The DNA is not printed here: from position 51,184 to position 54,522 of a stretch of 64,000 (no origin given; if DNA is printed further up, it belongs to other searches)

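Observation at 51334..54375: Tandem-duplicated PilB/GspE secretion ATPase encoded as a single 1013-aa polypeptide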

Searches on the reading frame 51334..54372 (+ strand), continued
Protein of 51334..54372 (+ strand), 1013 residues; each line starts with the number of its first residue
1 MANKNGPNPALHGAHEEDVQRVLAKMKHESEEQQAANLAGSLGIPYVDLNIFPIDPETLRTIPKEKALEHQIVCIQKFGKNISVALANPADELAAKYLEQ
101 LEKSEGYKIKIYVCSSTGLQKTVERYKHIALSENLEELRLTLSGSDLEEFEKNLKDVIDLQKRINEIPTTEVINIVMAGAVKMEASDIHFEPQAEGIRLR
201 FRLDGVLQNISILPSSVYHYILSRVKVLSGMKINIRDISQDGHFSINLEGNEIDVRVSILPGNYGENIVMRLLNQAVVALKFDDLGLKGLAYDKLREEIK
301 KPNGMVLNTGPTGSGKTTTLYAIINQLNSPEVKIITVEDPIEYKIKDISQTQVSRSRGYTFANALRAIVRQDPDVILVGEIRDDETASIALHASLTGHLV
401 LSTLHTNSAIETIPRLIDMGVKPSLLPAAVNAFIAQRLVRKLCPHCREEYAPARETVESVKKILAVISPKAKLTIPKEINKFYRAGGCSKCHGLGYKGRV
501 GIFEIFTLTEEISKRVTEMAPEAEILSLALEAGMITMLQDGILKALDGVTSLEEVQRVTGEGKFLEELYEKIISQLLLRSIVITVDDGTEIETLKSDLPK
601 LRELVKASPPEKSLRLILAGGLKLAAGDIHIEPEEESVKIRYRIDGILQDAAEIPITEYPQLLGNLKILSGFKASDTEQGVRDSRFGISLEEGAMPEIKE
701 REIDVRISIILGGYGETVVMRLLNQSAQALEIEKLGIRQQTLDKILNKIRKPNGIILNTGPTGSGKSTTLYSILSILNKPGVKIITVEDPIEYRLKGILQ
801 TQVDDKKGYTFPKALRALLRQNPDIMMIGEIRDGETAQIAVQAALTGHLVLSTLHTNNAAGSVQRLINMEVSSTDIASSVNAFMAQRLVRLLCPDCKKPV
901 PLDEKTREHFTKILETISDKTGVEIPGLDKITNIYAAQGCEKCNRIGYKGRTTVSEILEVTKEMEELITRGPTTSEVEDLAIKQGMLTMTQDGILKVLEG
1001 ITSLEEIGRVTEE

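Call 21: find_encoding_contigs(protein=P0025, flank=10000, max_places=2)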
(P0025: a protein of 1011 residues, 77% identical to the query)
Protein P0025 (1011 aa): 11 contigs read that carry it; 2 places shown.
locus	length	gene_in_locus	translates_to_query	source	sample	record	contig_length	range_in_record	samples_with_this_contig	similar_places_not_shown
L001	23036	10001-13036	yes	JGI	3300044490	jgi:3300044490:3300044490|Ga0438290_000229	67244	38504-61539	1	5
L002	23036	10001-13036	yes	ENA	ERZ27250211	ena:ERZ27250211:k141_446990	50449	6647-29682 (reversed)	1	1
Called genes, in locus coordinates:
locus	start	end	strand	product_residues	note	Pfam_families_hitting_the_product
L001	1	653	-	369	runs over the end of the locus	PF11258:DUF3048, PF17479:DUF3048_C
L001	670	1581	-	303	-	PF01149:Fapy_DNA_glyco, PF06831:H2TH, PF06827:zf-FPG_IleRS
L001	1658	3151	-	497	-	-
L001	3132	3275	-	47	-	-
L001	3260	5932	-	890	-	PF02739:5_3_exonuc_N, PF01367:5_3_exonuc, PF01612:DNA_pol_A_exo1, PF22619:DNA_polI_exo1, PF00476:DNA_pol_A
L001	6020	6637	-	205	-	PF02367:TsaE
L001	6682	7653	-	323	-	-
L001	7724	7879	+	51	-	-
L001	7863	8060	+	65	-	-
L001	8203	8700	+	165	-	-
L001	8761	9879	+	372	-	-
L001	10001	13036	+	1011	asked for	PF05157:MshEN, PF00437:T2SSE, PF25199:nSTAND_NTPase5 (faint), PF00004:AAA (faint), PF04851:ResIII (faint), PF13173:AAA_14 (faint), PF13401:AAA_22 (faint), PF00437:T2SSE, +3 more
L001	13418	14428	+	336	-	PF13173:AAA_14 (faint), PF05496:RuvB_N, PF01078:Mg_chelatase (faint), PF00004:AAA, PF07728:AAA_5 (weak), PF17864:AAA_lid_4, PF05491:WHD_RuvB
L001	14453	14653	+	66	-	-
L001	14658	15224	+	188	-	PF03703:bPH_2 (weak)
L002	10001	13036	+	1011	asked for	PF05157:MshEN, PF00437:T2SSE, PF25199:nSTAND_NTPase5 (faint), PF00004:AAA (faint), PF04851:ResIII (faint), PF13173:AAA_14 (faint), PF13401:AAA_22 (faint), PF00437:T2SSE, +3 more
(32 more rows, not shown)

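Call 26: search_protein_representatives(protein=window:51334-54372:+)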
Query: 1013 residues. Proteins with E-value up to 0.001 (for the whole library): 58367; up to 1e-10: 37278; up to 1e-30: 16100. The best 150 are listed.
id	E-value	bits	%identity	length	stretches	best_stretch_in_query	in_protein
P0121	0.0e+00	1116.8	54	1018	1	25-1013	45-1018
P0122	0.0e+00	1033.1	49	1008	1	20-1013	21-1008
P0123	0.0e+00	1021.0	43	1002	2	25-877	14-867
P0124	2.9e-283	958.8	49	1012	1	26-1011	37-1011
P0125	1.9e-253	860.1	45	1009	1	26-1010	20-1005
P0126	6.9e-252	855.0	46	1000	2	18-587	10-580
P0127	4.6e-240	815.8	43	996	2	23-657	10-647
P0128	1.7e-239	813.9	43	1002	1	23-1010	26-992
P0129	1.8e-237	807.3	43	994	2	17-567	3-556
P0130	5.2e-234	795.8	42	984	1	23-1002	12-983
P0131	8.0e-231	785.3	57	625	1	122-745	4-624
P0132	7.8e-229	778.7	42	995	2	17-560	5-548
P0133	9.6e-224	761.8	39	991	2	23-595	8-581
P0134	4.1e-213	726.6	39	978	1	27-1003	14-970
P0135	2.7e-171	588.3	47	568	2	21-457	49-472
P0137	2.7e-170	584.9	40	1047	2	165-559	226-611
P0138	8.4e-168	576.7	49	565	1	23-561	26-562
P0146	3.0e-151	521.9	44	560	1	14-559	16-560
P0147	3.8e-151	521.6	47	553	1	17-560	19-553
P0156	1.2e-142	493.5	43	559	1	15-560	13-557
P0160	2.0e-137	476.2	44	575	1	20-560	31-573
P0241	2.8e-119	416.1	38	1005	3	31-559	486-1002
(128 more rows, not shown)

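Call 49: list_cluster_members(proteins=[P0121, P0123, P0125, P0126, P0129, P0132, P0137, P0138, P0147, P0056])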
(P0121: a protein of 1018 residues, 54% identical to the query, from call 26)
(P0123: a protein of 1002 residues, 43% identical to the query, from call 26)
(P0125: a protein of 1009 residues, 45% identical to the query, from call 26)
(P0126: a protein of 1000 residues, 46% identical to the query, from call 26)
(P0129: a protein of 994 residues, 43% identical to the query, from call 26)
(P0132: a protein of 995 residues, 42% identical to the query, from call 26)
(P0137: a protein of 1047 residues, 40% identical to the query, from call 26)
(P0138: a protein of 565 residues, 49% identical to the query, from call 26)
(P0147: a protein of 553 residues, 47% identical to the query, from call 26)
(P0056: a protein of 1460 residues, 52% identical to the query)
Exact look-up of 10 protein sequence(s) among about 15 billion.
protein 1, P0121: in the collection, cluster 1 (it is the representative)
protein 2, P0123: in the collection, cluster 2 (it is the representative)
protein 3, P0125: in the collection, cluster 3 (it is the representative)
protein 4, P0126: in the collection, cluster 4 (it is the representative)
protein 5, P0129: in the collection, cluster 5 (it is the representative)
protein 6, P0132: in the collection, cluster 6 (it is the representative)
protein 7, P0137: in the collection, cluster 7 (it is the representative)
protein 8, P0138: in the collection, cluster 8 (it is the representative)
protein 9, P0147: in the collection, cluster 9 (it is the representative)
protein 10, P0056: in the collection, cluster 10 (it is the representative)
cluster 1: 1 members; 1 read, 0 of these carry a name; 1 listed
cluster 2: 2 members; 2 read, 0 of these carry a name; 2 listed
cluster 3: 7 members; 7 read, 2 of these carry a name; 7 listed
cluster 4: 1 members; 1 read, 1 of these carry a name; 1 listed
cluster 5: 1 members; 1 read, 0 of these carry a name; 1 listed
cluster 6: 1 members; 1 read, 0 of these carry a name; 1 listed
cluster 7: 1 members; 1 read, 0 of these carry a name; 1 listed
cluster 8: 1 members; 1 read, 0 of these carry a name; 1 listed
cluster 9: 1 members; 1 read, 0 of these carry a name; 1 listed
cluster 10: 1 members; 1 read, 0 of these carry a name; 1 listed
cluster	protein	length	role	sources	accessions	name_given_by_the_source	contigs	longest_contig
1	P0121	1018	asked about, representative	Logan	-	-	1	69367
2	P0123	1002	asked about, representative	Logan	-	-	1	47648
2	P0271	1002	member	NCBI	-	-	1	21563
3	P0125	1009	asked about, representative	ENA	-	-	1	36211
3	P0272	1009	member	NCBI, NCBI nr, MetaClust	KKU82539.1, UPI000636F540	MAG: General secretory pathway protein E [Parcubacteria group bacterium GW2011_GWA2_47_8] | status=active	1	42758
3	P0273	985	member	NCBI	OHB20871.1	MAG: hypothetical protein A2666_04455, partial [Parcubacteria group bacterium ...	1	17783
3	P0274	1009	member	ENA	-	-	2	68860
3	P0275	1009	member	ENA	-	-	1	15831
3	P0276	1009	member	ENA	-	-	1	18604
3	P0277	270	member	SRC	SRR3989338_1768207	-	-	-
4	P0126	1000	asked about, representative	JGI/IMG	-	type II secretory ATPase GspE/PulE/Tfp pilus assembly ATPase PilB-like protein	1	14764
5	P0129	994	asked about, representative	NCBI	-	-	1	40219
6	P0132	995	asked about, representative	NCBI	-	-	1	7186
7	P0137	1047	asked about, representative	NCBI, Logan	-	-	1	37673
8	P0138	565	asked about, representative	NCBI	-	-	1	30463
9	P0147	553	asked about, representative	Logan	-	-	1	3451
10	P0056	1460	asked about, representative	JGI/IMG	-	-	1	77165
